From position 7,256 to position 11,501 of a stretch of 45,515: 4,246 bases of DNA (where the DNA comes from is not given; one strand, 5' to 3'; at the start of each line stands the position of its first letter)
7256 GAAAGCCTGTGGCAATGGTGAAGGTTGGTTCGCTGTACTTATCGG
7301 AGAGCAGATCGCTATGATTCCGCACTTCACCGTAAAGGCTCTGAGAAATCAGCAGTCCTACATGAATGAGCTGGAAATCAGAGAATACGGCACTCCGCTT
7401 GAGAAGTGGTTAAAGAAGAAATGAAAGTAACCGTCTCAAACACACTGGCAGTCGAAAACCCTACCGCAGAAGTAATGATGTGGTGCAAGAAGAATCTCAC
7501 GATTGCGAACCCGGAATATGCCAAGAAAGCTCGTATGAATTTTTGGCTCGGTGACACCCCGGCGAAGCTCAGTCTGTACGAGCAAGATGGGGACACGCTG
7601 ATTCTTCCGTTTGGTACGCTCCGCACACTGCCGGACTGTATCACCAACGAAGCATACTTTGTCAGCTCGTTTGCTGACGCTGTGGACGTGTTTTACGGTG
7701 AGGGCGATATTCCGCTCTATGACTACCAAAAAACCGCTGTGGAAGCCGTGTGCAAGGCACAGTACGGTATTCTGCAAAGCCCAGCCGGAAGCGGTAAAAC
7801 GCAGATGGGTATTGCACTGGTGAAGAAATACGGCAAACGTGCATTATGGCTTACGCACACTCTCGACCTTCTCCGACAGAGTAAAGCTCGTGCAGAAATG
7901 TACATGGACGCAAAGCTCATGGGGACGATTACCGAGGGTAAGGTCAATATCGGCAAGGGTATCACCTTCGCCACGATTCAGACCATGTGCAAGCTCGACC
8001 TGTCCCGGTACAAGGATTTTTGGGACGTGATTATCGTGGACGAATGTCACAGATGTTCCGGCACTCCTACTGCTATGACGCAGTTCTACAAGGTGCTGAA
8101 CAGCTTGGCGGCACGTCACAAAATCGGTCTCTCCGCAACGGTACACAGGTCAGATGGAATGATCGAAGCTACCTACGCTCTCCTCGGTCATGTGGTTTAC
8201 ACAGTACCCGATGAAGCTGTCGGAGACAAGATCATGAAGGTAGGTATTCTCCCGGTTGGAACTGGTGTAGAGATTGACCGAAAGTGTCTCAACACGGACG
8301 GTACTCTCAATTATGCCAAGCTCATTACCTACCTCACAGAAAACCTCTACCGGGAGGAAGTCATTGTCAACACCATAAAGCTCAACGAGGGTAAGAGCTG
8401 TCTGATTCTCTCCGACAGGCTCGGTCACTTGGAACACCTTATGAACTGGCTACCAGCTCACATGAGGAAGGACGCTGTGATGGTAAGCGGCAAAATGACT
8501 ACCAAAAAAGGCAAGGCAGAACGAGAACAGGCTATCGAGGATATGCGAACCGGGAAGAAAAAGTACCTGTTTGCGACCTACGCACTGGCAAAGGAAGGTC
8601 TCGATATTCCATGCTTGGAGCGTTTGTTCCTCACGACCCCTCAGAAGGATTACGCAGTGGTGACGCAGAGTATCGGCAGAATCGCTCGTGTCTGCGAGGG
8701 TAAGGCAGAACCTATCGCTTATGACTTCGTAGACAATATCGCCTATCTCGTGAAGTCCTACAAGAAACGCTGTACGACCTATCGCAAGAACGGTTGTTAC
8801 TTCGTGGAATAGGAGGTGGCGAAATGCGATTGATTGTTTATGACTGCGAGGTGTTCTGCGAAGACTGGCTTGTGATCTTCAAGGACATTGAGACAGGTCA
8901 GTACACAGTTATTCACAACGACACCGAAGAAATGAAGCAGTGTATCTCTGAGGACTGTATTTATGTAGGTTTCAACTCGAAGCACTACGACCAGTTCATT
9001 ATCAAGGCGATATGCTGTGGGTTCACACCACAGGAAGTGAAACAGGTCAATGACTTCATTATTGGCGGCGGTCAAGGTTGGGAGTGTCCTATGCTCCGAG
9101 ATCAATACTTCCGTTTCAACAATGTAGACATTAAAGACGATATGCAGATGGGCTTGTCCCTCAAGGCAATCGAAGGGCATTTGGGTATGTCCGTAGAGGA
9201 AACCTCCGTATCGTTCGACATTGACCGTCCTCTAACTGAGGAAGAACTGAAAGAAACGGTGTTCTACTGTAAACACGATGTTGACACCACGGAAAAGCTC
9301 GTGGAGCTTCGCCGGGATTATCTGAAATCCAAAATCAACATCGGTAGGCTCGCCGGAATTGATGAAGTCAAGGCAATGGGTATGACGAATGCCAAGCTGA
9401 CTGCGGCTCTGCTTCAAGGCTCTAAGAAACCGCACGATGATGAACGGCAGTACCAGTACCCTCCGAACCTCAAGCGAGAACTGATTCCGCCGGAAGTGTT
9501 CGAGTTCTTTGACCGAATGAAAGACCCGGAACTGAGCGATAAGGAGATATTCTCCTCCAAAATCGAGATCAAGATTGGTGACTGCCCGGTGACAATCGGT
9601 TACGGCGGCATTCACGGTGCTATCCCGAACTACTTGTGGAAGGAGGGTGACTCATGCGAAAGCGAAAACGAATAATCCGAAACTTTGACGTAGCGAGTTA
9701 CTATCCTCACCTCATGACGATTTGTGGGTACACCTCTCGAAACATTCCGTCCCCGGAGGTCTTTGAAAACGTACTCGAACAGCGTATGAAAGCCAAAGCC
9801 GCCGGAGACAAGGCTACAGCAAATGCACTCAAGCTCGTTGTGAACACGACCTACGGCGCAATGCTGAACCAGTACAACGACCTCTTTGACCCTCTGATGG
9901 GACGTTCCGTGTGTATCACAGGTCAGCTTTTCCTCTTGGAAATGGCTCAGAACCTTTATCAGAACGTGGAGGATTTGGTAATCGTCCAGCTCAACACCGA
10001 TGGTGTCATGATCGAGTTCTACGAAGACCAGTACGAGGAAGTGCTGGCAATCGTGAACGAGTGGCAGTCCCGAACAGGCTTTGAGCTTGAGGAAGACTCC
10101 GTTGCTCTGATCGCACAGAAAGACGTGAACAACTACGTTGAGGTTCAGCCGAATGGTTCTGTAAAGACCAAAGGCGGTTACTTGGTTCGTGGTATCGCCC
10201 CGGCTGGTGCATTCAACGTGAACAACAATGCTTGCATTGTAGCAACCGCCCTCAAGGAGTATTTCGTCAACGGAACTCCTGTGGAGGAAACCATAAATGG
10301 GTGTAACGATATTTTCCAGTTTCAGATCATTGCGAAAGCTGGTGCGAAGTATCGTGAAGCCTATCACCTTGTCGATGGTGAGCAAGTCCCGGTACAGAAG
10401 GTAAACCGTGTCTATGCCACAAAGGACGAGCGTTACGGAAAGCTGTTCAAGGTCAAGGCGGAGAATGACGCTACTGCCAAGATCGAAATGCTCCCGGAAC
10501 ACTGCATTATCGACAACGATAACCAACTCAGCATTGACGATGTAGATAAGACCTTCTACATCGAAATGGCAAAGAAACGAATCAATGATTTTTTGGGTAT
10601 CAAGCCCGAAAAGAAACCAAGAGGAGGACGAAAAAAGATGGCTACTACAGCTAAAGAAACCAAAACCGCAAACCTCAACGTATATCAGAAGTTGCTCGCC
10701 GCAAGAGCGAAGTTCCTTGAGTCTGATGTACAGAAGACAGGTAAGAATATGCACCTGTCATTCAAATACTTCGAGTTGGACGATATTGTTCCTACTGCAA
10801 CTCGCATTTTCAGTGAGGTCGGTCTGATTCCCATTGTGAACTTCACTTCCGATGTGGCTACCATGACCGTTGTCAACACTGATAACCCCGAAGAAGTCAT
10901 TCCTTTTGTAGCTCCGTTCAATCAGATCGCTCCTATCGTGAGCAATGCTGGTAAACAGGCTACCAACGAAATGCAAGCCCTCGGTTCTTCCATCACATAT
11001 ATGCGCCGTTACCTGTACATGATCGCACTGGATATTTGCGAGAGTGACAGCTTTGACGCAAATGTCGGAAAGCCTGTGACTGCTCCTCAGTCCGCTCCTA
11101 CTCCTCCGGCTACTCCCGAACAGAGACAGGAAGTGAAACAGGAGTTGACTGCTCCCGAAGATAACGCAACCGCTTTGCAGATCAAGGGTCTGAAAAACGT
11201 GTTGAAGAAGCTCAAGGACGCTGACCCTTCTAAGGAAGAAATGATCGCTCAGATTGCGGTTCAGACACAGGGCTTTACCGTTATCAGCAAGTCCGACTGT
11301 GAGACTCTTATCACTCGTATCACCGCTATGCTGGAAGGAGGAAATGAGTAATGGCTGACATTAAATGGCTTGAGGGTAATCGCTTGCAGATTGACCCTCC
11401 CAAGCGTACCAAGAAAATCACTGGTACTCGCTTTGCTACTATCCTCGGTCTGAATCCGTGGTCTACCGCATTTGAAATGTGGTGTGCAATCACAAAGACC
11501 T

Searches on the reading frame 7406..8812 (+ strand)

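Call 23: search_protein_families(library=pfam, proteins=[window:7406-8812:+], max_evalue=0.001)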
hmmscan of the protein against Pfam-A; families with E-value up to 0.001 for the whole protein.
window:7406-8812:+ (468 aa): 4 families
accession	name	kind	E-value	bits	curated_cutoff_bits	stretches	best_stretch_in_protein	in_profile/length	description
PF04851.21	ResIII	-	2e-22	80.3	22.5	1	102-247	2-163/164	Type III restriction enzyme, res subunit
PF00271.37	Helicase_C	-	2e-11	44.5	23.5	1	319-429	5-109/110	Helicase conserved C-terminal domain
PF00270.35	DEAD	-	8.2e-11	42.4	26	1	106-248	2-162/167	DEAD/DEAH box helicase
PF13604.12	AAA_30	-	0.00053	20.2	27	0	104-215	2-98/191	AAA domain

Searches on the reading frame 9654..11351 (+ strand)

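Call 23: search_protein_families(library=pfam, proteins=[window:9654-11351:+], max_evalue=0.001)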
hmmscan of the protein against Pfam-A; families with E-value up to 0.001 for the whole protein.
window:9654-11351:+ (565 aa): 1 family
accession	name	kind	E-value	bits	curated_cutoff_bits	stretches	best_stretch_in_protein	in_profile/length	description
PF04404.17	ERF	-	5.8e-10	39.8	25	1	343-493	1-151/153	ERF superfamily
